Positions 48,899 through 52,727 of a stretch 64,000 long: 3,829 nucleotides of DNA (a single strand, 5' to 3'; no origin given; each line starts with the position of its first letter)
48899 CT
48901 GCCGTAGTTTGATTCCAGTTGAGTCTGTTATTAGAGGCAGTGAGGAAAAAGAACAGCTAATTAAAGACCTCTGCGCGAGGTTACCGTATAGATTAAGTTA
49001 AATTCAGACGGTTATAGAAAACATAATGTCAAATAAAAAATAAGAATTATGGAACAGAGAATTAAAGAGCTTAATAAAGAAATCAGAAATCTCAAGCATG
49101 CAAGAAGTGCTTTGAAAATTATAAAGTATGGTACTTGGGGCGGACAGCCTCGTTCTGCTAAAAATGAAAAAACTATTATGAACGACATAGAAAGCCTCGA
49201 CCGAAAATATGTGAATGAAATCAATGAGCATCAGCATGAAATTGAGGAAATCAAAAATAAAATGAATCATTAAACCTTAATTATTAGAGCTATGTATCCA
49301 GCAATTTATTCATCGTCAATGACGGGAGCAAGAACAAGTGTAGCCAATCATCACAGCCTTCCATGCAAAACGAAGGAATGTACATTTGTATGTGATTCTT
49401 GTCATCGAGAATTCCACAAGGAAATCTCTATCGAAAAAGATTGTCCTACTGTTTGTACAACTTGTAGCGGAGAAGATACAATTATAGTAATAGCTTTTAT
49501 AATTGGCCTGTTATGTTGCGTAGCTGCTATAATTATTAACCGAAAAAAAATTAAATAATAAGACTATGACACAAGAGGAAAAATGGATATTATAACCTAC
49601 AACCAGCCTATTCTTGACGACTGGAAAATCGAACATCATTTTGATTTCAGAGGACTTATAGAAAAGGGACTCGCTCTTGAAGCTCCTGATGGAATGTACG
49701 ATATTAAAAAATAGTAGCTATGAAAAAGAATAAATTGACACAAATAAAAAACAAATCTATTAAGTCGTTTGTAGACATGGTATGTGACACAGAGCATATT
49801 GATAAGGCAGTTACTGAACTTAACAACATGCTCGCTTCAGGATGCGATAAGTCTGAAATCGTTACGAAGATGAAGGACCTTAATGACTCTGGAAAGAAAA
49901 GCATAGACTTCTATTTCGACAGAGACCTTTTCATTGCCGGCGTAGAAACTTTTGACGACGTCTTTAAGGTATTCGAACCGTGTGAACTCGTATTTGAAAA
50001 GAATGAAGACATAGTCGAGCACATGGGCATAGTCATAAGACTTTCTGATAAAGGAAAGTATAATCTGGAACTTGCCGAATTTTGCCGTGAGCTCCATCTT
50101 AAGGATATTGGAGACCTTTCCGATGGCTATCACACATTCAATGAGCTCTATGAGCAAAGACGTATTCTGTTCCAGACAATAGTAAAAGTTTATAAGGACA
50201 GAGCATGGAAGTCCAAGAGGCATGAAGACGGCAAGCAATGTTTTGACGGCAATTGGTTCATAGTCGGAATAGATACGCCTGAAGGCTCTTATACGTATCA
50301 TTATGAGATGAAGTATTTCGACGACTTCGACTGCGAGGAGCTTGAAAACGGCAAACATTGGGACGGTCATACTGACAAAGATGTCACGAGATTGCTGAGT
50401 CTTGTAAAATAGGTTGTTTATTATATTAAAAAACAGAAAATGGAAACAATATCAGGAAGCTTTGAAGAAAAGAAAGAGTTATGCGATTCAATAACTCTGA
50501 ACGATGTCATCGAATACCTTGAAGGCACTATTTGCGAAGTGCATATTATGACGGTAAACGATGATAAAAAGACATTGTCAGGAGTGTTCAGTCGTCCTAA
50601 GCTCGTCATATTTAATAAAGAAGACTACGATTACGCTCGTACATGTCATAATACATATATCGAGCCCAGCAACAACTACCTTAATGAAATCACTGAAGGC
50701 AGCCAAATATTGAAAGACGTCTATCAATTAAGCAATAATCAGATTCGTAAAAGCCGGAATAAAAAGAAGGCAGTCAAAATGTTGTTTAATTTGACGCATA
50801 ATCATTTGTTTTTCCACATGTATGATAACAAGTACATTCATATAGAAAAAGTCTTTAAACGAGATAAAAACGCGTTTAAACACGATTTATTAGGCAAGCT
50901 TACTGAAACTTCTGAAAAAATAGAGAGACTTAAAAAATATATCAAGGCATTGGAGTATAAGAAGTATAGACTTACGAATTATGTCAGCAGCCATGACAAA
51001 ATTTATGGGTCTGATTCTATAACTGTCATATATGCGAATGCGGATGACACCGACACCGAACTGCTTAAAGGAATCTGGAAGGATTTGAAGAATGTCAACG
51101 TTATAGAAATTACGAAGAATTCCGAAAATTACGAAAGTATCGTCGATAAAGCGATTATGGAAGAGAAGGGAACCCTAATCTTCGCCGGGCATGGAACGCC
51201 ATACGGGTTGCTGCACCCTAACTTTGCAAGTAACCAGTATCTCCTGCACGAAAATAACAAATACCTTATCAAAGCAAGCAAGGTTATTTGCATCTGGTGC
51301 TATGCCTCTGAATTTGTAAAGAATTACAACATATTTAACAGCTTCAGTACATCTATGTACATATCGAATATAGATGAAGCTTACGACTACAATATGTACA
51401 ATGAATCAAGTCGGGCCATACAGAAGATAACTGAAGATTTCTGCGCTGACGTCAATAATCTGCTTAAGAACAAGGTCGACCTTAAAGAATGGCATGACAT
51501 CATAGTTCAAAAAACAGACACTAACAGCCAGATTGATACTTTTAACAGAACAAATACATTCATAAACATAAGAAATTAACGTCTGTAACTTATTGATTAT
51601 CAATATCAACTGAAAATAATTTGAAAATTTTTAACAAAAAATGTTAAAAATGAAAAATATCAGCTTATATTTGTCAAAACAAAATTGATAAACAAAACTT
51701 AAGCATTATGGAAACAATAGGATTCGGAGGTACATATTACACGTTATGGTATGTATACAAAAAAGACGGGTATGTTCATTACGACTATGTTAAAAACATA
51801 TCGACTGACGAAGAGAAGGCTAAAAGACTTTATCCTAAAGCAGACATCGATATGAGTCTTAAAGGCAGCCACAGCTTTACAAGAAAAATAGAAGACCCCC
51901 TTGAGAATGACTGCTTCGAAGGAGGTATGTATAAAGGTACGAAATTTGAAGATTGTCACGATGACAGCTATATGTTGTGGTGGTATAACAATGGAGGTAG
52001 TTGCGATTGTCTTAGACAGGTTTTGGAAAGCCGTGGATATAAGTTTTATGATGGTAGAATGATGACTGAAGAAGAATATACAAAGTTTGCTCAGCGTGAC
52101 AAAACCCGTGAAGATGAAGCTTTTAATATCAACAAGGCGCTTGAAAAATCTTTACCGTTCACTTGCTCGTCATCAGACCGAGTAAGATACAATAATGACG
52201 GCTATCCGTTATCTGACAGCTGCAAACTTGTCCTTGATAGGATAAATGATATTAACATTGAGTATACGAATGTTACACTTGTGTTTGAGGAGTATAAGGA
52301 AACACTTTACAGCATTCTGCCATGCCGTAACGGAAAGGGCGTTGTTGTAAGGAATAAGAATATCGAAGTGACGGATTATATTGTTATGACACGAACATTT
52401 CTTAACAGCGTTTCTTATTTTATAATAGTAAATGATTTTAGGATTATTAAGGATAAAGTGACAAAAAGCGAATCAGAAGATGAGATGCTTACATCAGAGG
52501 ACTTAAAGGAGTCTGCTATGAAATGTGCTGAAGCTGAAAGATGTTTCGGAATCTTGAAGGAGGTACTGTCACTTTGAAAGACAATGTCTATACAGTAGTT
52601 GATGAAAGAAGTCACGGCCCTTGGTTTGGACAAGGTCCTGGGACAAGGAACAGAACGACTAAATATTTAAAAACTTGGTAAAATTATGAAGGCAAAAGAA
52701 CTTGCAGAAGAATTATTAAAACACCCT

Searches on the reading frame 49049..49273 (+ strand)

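Call 71: search_protein_families(library=pfam, proteins=[window:49049-49273:+], max_evalue=0.05)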
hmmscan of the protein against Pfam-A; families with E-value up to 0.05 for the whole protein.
window:49049-49273:+ (74 aa): 1 family
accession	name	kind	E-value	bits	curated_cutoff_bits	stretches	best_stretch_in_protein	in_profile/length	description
PF01417.26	ENTH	-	0.036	14.5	24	1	5-73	45-112/124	ENTH domain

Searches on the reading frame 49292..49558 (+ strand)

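Call 71: search_protein_families(library=pfam, proteins=[window:49292-49558:+], max_evalue=0.05)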
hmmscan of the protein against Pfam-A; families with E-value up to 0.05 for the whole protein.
window:49292-49558:+ (88 aa): 2 families
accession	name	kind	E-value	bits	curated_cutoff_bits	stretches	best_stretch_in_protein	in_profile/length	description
PF09723.15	Zn_ribbon_8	-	0.00086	19.7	34.4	1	32-62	6-36/41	Zinc ribbon domain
PF01155.25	HypA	-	0.011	16.2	28.9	1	14-65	53-99/112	Hydrogenase/urease nickel incorporation, metallochaperone, hypA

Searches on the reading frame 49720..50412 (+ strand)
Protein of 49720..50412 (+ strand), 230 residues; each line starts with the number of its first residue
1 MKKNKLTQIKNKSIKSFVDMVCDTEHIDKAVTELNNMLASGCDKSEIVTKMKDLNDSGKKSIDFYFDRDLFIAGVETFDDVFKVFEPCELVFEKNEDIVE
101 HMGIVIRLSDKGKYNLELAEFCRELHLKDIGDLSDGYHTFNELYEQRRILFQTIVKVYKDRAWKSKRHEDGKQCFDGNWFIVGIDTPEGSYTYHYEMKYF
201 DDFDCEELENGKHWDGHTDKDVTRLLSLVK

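Call 10: search_protein_families(library=pfam, proteins=[window:49720-50412:+], max_evalue=0.01)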
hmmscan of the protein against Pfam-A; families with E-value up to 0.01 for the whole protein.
window:49720-50412:+ (230 aa): 1 family
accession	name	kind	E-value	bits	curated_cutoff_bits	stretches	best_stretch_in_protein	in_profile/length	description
PF25311.1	WDGH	-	1.4e-41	141.2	27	1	131-227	1-96/97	WDGH domain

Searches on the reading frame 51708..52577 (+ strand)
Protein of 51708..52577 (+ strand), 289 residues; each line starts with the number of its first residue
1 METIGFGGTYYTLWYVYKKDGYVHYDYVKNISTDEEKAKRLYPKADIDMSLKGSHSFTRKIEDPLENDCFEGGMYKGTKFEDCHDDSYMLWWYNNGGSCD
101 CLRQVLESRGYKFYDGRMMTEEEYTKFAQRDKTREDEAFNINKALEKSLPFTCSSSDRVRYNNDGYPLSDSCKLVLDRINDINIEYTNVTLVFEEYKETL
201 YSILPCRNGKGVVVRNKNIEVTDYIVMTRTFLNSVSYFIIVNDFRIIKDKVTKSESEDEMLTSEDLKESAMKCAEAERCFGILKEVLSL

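Call 10: search_protein_families(library=pfam, proteins=[window:51708-52577:+], max_evalue=0.01)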
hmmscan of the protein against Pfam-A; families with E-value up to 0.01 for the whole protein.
window:51708-52577:+ (289 aa): 0 families

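Call 12: search_protein_families(library=phrogs, proteins=[window:51708-52577:+], max_evalue=0.001)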
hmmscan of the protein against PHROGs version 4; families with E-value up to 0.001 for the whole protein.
window:51708-52577:+ (289 aa): 1 family
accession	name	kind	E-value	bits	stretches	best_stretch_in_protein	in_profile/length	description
phrog_3628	-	unknown function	1.1e-06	29.1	0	52-99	86-131/257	-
